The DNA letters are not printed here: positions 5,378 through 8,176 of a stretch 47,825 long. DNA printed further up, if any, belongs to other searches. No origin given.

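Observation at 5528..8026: PrimPol(AEP)-SF2 helicase fusion directly downstream of AbiE: candidate composite defence cassette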

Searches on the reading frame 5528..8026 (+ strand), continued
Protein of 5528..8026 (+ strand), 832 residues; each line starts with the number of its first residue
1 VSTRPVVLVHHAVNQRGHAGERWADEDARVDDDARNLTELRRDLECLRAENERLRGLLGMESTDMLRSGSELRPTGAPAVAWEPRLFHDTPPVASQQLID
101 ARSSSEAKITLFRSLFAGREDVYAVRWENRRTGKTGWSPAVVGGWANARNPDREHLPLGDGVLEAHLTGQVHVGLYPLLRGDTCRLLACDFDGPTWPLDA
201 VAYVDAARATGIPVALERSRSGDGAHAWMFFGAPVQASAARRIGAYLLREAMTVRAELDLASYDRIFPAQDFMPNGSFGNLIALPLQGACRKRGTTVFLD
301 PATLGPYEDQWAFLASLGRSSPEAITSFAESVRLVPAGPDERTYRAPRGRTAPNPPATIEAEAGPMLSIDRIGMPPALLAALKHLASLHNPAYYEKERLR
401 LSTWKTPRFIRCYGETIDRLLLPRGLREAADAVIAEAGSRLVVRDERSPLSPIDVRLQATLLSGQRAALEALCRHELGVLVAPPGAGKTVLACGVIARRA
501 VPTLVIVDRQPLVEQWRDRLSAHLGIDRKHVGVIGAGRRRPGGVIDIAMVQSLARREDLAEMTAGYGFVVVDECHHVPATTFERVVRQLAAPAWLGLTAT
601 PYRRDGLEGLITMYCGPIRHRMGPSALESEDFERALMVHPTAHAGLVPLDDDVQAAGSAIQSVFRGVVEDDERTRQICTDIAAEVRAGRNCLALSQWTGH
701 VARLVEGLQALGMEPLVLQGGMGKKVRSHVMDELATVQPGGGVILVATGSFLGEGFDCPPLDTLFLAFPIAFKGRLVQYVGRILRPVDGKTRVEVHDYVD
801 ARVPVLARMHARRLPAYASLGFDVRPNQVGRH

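Call 53: search_dna_similar(query=window:5528-8026:+, collection=plasmids, mode=protein, max_evalue=1e-20, max_rows=25)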
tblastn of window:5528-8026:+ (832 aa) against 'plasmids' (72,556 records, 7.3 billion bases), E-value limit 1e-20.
Records with a match: 116; places in all: 126; records where one place covers at least 80% of the query: 93.
Best place of each record, by identity: <60% 116.
By first word of the organism name: Acinetobacter 12; Escherichia 10; Sinorhizobium 8; Rhizobium 6; Dinoroseobacter 6; Bacillus 6; Bradyrhizobium 5; Lacticaseibacillus 4; Klebsiella 4; Streptomyces 3; and 37 more.
By predicted mobility (MOB-suite, as given by PLSDB): conjugative 49; non-mobilizable 42; mobilizable 25.
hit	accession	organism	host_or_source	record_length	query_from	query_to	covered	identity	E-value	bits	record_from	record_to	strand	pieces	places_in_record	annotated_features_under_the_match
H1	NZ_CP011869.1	Pseudonocardia sp. HH130629-09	Apterostigma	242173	39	822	94%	49.9%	0e+0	662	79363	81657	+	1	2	DEAD/DEAH box helicase family protein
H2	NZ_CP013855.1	Pseudonocardia sp. HH130630-07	Apsterostigma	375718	39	822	94%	49.9%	0e+0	662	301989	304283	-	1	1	DEAD/DEAH box helicase family protein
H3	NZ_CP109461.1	Streptomyces sp. NBC_01454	-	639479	39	822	94%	45.3%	0e+0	588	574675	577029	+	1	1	DEAD/DEAH box helicase family protein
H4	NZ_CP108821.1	Streptomyces chartreusis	-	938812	46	825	94%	44.2%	1e-86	581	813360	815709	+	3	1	histone-like nucleoid-structuring protein Lsr2 | hypothetical protein | DEAD/DEAH box helicase family protein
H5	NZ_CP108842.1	Streptomyces chartreusis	-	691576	46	825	94%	44.2%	2e-86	582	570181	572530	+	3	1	histone-like nucleoid-structuring protein Lsr2 | hypothetical protein | DEAD/DEAH box helicase family protein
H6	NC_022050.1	Paracoccus aminophilus JCM 7686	-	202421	36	822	95%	40.6%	1e-159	523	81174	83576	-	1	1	DEAD/DEAH box helicase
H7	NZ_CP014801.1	Salipiger profundus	single cell,environmental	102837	47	830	94%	39.5%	9e-155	508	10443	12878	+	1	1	DEAD/DEAH box helicase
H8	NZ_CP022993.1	Paraburkholderia aromaticivorans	-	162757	36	825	95%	39.2%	6e-144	477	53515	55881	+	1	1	DEAD/DEAH box helicase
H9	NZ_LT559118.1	Nonomuraea gerenzanensis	-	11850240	131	832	84%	44.1%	5e-164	535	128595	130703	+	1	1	none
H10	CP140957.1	Sinorhizobium meliloti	Medicago lupulina,whole organism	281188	36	822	95%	39.2%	4e-152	501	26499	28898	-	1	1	DEAD/DEAH box helicase family protein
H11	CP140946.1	Sinorhizobium meliloti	Medicago lupulina,whole organism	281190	36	822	95%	39.2%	4e-152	501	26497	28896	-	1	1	DEAD/DEAH box helicase family protein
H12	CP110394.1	Burkholderia sp. JSH-S8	Tetrastigma hemsleyanum Diels et Gilg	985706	39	824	94%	38.9%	1e-146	485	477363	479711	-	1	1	DEAD/DEAH box helicase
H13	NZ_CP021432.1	Yoonia vestfoldensis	Skeletonema marinoi strain RO5AC,Cell ...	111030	77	831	91%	40.4%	2e-158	519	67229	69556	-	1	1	DEAD/DEAH box helicase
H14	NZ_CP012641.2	Massilia sp. WG5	cell culture,soil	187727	44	822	94%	39.1%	8e-155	509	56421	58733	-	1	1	DEAD/DEAH box helicase family protein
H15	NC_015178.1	Acidiphilium multivorum AIU301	-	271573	36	822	95%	38.7%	1e-148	491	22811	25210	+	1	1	DEAD/DEAH box helicase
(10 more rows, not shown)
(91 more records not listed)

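Call 54: search_dna_similar(query=window:5528-8026:+, collection=phages, mode=protein, max_evalue=1e-10, max_rows=15)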
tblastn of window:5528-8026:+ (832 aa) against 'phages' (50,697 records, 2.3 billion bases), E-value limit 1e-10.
Records with a match: 1053; places in all: 1053; records where one place covers at least 80% of the query: 0.
Best place of each record, by identity: <60% 1053.
By first word of the organism name: Vibrio 390; Salmonella 284; Escherichia 133; Klebsiella 81; Erwinia 47; Pseudomonas 21; Bacillus 14; Phage 12; Bacteriophage 11; Proteus 10; and 22 more.
By host as written in the record: - 353; Escherichia coli 44; Erwinia amylovora 42; Salmonella enterica subsp. enterica serovar Enteritidis PT1 41; Vibrio harveyi BAA-1116 36; Klebsiella pneumoniae 26; Salmonella sp. 26; Salmonella enterica subsp. enterica serovar Enteritidis 22; and 198 more.
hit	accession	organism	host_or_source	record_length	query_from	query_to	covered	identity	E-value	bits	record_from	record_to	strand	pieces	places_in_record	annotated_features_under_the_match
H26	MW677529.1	Rhodobacter phage RcZahn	Rhodobacter capsulatus YW1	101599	412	825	50%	27.7%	1e-20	103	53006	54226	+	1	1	58: DNA helicase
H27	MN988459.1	Rhizobium phage RHph_TM16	Rhizobium sp. R693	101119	392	819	51%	26.8%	1e-21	107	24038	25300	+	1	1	ATP-dependent RNA-DNA and DNA-DNA helicase protein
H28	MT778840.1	Rhizobium phage P11VFA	-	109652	411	829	50%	26.4%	1e-13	82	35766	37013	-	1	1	hypothetical protein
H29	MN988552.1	Rhizobium phage RHph_I4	Rhizobium phaseoli N771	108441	411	825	50%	26.5%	8e-15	86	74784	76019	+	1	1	ATP-dependent RNA-DNA and DNA-DNA helicase protein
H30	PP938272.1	Bacillus phage PHBA67-T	Bacillus cereus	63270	390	824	52%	24.6%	8e-17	92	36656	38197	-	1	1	hypothetical protein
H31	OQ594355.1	Aeromonas phage HJ05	Aeromonas hydrophila AH10 (CCTCC ...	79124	467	830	44%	28.4%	3e-18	97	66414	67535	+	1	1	hypothetical protein (x2)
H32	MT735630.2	Vibrio phage vB_VpS_PG28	Vibrio parahaemolyticus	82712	418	821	49%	25.5%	5e-21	105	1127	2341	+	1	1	putative DNA helicase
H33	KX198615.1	Vibrio phage vB_VhaS-a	Vibrio harveyi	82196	448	820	45%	26.7%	1e-21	107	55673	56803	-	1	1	hypothetical protein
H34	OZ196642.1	Vibrio phage D51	Seawater and oysters mix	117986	438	790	42%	28.0%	5e-17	92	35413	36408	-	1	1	DNA helicase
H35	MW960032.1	Rhizobium phage RHph_X2_25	Sinorhizobium americanum X2_25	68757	467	798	40%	29.8%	6e-20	102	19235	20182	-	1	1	ATP-dependent helicase protein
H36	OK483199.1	Vibrio phage vB_ValS_VA-RY-4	Vibrio alginolyticus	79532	448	821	45%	26.3%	4e-18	96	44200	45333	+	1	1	P-loop containing nucleoside triphosphate hydrolase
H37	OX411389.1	Vibrio phage vB_VpaS_sm030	-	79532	448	821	45%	26.3%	4e-18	96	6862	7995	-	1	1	DNA helicase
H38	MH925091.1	Vibrio phage ValSw4_1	Vibrio alginolyticus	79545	448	821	45%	26.3%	4e-18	96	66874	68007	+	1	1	hypothetical protein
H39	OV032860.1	Vibrio phage vB_VpaS_sm030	-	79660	448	821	45%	26.3%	4e-18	96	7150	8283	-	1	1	DNA helicase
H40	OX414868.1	Vibrio phage vB_VpaS_sm030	-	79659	448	821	45%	26.3%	4e-18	96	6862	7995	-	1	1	DNA helicase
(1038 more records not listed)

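Call 59: fold_search(model_id=the predicted structure, library=pdb)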
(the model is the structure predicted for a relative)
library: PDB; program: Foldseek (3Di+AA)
matches with E <= 10: 1703; with E <= 0.001: 748
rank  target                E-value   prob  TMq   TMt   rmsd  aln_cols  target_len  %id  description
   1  6p4w_A                1.5e-19  1.00  0.23  0.39  13.2       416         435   20  XPB helicase in a complex with truncated Bax1 from Sulfurisphaera tokodaii at 2.96 Angstrom resolution (released 2020-06-03)
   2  5tnu_A                1.7e-19  1.00  0.22  0.39  18.2       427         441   21  S. tokodaii XPB II crystal structure at 3.0 Angstrom resolution (released 2017-11-01)
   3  6p4o_A                1.5e-18  1.00  0.21  0.38  17.4       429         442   20  Complex of XPB helicase with Bax1 endonuclease from Sulfurisphaera tokodaii at 3.15 Angstroms resolution (released 2020-06-03)
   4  6p66_C                1.6e-18  1.00  0.20  0.35  16.6       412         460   19  The crystal structure of the XPB complex with Bax1 from Archaeoglobus fulgidus at 3.0 Angstrom resolution (released 2020-06-17)
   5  6p4f_C                5.4e-18  1.00  0.21  0.38  13.2       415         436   21  Crystal structure of the XPB-Bax1-forked DNA ternary complex (released 2020-06-17)
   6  6p4o_C                1.0e-17  1.00  0.21  0.39  17.6       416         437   20  Complex of XPB helicase with Bax1 endonuclease from Sulfurisphaera tokodaii at 3.15 Angstroms resolution (released 2020-06-03)
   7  6p4o_E                1.4e-17  1.00  0.21  0.38  17.7       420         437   19  Complex of XPB helicase with Bax1 endonuclease from Sulfurisphaera tokodaii at 3.15 Angstroms resolution (released 2020-06-03)
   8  6p66_A                1.4e-17  1.00  0.20  0.36  16.5       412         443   19  The crystal structure of the XPB complex with Bax1 from Archaeoglobus fulgidus at 3.0 Angstrom resolution (released 2020-06-17)
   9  7egb_6                1.9e-17  1.00  0.21  0.28  13.5       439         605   16  TFIID-based holo PIC on SCP promoter (released 2021-05-05)
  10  2fwr_A                1.9e-17  1.00  0.20  0.37  17.3       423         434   20  Structure of Archaeoglobus Fulgidis XPB (released 2006-04-18)
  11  7zsa_7                2.1e-17  1.00  0.23  0.30  23.0       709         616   14  Yeast RNA polymerase II transcription pre-initiation complex with the +1 nucleosome and NTP (complex B) (released 2022-11-16)
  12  2fwr_D                3.4e-17  1.00  0.19  0.36  16.9       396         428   20  Structure of Archaeoglobus Fulgidis XPB (released 2006-04-18)
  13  2oca                  1.6e-16  1.00  0.22  0.34  20.3       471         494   16  The crystal structure of T4 UvsW (released 2007-10-16)
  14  7o4l_7                2.9e-16  1.00  0.21  0.28  13.4       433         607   19  Yeast TFIIH in the expanded state within the pre-initiation complex (released 2021-06-16)
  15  2fwr_B                3.1e-16  1.00  0.20  0.38  17.6       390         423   20  Structure of Archaeoglobus Fulgidis XPB (released 2006-04-18)
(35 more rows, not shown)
